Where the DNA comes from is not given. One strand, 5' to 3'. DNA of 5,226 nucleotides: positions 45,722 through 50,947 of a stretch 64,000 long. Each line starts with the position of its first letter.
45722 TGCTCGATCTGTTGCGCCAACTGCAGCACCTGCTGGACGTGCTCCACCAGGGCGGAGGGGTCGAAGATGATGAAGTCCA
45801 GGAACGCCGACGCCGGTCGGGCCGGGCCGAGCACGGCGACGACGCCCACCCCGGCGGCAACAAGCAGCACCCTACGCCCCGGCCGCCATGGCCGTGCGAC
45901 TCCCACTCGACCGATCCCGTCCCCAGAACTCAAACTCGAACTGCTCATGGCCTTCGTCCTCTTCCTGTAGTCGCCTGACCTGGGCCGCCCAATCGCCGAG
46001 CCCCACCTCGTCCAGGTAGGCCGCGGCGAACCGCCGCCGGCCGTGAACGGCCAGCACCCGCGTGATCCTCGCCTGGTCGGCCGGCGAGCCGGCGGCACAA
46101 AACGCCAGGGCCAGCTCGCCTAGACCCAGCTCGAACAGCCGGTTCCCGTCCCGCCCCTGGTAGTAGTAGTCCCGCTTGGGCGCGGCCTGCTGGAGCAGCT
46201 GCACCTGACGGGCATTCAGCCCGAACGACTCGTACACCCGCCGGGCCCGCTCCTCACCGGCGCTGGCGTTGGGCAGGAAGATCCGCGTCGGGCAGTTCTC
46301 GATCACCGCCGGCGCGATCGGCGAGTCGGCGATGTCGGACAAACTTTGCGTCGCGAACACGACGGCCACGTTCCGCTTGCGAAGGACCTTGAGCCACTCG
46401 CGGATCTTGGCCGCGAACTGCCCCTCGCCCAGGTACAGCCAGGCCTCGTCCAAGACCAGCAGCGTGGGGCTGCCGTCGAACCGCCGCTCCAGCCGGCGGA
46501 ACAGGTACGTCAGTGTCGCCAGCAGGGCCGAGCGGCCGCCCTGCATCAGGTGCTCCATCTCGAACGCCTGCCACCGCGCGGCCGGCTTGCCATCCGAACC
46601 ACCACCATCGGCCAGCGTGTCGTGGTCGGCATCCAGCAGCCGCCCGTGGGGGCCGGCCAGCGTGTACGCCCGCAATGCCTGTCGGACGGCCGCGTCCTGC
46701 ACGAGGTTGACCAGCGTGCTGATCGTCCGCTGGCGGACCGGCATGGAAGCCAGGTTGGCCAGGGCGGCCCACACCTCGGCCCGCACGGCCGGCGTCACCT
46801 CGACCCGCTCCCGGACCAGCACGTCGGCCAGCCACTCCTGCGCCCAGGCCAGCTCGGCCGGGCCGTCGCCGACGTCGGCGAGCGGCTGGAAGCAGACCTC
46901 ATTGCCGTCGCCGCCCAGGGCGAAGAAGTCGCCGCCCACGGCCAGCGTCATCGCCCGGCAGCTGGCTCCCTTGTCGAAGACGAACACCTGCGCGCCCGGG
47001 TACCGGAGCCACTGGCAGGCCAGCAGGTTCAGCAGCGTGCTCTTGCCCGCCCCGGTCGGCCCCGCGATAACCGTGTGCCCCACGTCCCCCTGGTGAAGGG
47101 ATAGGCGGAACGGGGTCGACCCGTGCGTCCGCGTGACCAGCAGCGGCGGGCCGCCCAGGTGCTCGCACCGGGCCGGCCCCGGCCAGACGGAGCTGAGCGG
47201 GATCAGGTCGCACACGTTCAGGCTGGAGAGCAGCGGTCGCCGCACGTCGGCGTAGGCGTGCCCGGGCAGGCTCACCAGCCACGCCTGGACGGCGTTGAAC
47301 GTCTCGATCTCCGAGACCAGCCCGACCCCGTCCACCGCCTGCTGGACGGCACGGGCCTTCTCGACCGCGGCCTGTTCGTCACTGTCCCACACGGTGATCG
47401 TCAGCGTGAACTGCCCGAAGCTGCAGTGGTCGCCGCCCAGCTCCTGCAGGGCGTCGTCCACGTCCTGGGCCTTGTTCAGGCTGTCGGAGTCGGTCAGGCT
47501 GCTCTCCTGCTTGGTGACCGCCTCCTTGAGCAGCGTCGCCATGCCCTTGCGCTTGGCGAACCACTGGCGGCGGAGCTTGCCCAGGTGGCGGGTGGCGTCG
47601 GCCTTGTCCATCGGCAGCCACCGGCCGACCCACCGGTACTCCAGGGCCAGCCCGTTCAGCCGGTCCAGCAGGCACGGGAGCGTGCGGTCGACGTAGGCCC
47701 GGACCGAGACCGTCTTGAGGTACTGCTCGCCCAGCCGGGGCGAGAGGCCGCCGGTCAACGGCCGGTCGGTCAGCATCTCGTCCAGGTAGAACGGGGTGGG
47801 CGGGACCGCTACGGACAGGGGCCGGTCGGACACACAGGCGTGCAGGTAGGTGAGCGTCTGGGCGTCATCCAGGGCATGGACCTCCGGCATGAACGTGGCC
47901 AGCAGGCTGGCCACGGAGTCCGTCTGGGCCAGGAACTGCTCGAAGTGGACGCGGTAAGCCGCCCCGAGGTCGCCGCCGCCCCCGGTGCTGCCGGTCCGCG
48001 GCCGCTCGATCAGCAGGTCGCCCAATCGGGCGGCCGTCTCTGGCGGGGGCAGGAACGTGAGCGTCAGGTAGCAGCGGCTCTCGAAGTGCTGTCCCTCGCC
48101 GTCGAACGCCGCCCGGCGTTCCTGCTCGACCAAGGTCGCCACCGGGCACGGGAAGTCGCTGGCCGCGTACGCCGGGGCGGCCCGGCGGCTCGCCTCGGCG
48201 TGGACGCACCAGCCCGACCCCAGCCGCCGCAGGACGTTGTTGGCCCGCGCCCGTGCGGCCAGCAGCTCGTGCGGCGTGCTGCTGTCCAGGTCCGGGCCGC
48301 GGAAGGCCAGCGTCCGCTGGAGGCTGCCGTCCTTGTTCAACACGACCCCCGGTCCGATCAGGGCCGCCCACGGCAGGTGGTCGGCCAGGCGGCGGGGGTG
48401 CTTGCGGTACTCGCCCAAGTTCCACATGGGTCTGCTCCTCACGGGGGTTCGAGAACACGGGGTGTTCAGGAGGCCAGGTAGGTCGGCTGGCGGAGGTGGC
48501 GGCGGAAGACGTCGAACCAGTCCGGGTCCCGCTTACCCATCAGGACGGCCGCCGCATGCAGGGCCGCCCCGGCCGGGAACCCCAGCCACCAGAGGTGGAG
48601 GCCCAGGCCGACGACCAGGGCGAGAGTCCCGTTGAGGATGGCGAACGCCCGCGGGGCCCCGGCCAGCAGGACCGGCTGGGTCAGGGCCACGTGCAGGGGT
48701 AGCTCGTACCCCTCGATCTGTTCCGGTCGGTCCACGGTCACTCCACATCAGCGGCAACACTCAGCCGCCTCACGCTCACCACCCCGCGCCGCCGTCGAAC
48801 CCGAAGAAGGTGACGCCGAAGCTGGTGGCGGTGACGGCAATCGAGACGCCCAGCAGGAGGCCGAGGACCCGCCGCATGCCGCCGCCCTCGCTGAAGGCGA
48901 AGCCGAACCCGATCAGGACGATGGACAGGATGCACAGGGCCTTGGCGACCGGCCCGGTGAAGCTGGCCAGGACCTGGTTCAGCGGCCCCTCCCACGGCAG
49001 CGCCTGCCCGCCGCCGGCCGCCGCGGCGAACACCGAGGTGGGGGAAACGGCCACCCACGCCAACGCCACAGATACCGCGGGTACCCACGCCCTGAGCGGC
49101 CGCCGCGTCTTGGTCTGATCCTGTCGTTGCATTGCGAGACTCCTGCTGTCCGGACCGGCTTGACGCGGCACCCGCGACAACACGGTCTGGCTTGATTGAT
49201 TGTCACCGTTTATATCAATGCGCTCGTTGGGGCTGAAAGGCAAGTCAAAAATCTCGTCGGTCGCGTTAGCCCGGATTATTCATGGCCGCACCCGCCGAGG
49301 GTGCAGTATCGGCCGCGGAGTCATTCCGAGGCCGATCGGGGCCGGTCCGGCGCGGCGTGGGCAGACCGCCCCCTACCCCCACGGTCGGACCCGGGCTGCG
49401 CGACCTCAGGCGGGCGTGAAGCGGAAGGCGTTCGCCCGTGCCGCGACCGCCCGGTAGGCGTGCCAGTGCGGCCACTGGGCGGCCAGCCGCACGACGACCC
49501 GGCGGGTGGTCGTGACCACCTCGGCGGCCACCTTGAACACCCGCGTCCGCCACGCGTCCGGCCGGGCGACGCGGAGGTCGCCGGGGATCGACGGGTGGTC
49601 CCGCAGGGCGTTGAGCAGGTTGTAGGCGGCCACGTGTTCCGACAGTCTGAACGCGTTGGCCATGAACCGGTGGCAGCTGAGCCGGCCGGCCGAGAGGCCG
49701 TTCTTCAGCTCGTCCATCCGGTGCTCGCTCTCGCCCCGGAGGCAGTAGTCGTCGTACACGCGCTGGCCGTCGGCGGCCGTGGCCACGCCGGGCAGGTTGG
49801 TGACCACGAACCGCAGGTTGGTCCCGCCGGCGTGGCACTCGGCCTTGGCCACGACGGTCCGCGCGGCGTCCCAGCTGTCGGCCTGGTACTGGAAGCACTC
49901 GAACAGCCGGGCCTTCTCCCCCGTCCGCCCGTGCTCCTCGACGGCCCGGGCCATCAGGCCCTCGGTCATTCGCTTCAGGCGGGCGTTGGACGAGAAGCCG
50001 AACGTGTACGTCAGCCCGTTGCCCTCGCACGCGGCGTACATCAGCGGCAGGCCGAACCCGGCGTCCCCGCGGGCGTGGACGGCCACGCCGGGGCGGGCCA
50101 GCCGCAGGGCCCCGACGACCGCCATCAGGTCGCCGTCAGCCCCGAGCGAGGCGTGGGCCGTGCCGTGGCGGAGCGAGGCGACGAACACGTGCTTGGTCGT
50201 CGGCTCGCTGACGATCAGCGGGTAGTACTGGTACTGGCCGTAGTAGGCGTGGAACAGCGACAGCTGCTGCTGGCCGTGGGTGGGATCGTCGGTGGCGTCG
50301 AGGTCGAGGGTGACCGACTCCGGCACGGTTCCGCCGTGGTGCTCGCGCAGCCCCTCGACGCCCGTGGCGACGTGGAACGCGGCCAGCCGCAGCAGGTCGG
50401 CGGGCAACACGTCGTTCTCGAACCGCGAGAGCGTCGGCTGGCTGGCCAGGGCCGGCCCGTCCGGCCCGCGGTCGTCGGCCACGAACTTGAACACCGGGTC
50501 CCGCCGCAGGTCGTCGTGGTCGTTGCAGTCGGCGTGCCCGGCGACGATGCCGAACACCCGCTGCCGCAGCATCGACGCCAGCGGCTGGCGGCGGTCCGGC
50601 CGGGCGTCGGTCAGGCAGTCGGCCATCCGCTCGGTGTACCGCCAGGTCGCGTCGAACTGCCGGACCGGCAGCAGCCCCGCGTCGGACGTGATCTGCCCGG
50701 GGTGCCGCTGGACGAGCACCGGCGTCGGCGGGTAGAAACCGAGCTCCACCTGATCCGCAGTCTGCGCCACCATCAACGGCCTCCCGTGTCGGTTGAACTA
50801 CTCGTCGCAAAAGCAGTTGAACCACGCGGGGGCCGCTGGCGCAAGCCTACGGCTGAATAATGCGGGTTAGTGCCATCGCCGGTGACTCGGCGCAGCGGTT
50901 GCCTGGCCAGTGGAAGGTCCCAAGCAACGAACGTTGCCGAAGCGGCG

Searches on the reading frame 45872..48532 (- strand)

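Call 11: search_protein_families(library=pfam, proteins=[window:45872-48532:-], max_evalue=0.01)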
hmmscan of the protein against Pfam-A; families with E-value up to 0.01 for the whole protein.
window:45872-48532:- (886 aa): 14 families
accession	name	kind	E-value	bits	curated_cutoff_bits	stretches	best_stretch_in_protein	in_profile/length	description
PF19044.6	P-loop_TraG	-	3.1e-12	46.3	25.8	2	683-780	245-342/413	TraG P-loop domain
PF03135.19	CagE_TrbE_VirB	-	4e-08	33.9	21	1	342-431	115-204/204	CagE, TrbE, VirB family, component of type IV transporter system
PF25199.1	nSTAND_NTPase5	-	3.7e-05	24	34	1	484-524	41-81/145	Novel STAND NTPase 5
PF12846.13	AAA_10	-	9.1e-05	22.1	27.5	0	687-738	239-290/362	AAA-like domain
PF13401.12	AAA_22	-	0.00014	22.7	27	0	485-507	6-28/130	AAA domain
PF00005.33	ABC_tran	-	0.00051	21.1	25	1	486-506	13-33/137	ABC transporter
PF01935.23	DUF87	-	0.0013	19.3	23.2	1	486-520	25-59/220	Helicase HerA, central domain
PF05872.18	HerA_C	-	0.0015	17.7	22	0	670-737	237-308/502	Helicase HerA-like C-terminal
PF00270.35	DEAD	-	0.0022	18.2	26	0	486-518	16-50/167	DEAD/DEAH box helicase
PF13555.12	AAA_29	-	0.0029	17.8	27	1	484-501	22-39/61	P-loop containing region of AAA domain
PF03193.22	RsgA_GTPase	-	0.0045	17.3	30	1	477-505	100-127/174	RsgA GTPase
PF13476.12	AAA_23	-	0.0047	18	27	1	485-504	20-39/201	AAA domain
PF13191.12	AAA_16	-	0.007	17.3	32.6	0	480-525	20-63/167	AAA ATPase domain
PF12696.13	TraG-D_C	-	0.0071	16.7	22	0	705-754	14-65/126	TraM recognition site of TraD and TraG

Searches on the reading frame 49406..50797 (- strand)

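Call 11: search_protein_families(library=pfam, proteins=[window:49406-50797:-], max_evalue=0.01)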
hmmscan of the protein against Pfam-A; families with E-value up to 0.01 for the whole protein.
window:49406-50797:- (463 aa): 2 families
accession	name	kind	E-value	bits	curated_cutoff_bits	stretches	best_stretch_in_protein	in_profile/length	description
PF13701.12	DDE_Tnp_1_4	-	8.3e-112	374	34.7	1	27-454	9-429/435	Transposase DDE domain group 1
PF01609.27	DDE_Tnp_1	-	7e-10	39.4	23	1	162-394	5-200/200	Transposase DDE domain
